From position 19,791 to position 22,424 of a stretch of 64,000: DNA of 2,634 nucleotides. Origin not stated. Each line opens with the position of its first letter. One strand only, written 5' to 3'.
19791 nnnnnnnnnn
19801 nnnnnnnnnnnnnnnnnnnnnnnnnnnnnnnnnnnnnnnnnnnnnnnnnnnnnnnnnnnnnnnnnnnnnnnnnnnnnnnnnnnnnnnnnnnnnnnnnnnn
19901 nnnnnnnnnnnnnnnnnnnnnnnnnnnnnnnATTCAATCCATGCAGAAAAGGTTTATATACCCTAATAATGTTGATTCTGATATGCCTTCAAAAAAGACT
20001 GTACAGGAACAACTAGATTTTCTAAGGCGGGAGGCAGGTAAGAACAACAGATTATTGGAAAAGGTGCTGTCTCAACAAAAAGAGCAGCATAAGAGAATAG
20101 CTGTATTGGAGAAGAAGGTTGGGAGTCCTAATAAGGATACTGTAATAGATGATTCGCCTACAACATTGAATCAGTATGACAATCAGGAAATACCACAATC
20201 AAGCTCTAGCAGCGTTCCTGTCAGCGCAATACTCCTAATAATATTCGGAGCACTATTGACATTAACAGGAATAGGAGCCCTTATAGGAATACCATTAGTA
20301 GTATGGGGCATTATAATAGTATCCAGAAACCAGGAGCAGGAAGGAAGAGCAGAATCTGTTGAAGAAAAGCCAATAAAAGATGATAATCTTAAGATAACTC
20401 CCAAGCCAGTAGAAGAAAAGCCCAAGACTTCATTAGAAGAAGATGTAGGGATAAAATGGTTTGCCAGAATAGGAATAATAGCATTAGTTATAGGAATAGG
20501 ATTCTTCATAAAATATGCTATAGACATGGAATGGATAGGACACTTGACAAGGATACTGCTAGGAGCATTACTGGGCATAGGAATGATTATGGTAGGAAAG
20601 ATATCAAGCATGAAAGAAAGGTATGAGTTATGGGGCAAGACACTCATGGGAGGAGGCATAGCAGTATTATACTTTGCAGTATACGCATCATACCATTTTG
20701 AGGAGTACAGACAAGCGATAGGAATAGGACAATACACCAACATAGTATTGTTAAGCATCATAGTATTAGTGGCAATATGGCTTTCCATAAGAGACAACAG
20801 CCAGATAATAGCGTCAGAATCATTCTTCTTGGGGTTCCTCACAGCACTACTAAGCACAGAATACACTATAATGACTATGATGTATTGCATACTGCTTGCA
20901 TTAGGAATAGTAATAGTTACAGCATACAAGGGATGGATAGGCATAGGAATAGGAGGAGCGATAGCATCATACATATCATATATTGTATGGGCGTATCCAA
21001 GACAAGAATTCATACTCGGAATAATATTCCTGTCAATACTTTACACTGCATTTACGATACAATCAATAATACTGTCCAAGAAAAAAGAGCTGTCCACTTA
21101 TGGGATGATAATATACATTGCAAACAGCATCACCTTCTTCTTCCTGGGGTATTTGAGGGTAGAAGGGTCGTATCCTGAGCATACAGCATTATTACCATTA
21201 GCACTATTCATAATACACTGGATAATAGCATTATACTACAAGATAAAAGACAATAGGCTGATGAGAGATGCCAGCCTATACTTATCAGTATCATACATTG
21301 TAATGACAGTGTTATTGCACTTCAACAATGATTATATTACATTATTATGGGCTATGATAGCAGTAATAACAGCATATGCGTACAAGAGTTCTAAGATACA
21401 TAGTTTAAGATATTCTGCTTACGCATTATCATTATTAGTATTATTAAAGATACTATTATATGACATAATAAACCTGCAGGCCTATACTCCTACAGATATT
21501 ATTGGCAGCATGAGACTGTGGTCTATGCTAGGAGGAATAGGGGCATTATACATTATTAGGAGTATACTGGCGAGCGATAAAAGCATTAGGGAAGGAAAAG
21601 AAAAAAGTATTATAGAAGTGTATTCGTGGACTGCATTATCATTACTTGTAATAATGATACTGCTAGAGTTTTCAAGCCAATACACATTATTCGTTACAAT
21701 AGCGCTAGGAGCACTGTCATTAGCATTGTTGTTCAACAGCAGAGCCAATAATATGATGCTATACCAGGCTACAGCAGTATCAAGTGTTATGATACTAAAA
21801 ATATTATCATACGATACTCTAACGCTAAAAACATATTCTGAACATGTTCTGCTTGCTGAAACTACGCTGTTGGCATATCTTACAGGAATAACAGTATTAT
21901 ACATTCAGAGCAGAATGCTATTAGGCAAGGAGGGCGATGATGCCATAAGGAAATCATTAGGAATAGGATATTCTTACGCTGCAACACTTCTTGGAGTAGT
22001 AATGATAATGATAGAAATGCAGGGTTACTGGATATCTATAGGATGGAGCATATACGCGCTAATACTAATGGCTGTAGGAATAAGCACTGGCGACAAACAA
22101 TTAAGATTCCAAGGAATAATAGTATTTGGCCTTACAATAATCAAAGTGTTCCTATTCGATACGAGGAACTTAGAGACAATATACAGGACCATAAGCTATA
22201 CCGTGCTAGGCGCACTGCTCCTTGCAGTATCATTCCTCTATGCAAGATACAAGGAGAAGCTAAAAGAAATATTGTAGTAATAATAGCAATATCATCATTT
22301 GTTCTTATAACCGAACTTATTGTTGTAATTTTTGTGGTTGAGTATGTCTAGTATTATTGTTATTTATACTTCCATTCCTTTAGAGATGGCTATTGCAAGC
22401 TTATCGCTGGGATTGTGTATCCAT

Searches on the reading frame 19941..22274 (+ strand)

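Call 28: search_protein_families(library=pfam, proteins=[window:19941-22274:+], max_evalue=0.00001)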
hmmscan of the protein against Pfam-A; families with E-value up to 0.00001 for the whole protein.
window:19941-22274:+ (778 aa): 1 family
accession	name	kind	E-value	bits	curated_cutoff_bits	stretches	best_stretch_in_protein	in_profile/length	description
PF10101.14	DUF2339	-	2.2e-54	185.8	33.6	1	172-769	3-658/659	Predicted membrane protein (DUF2339)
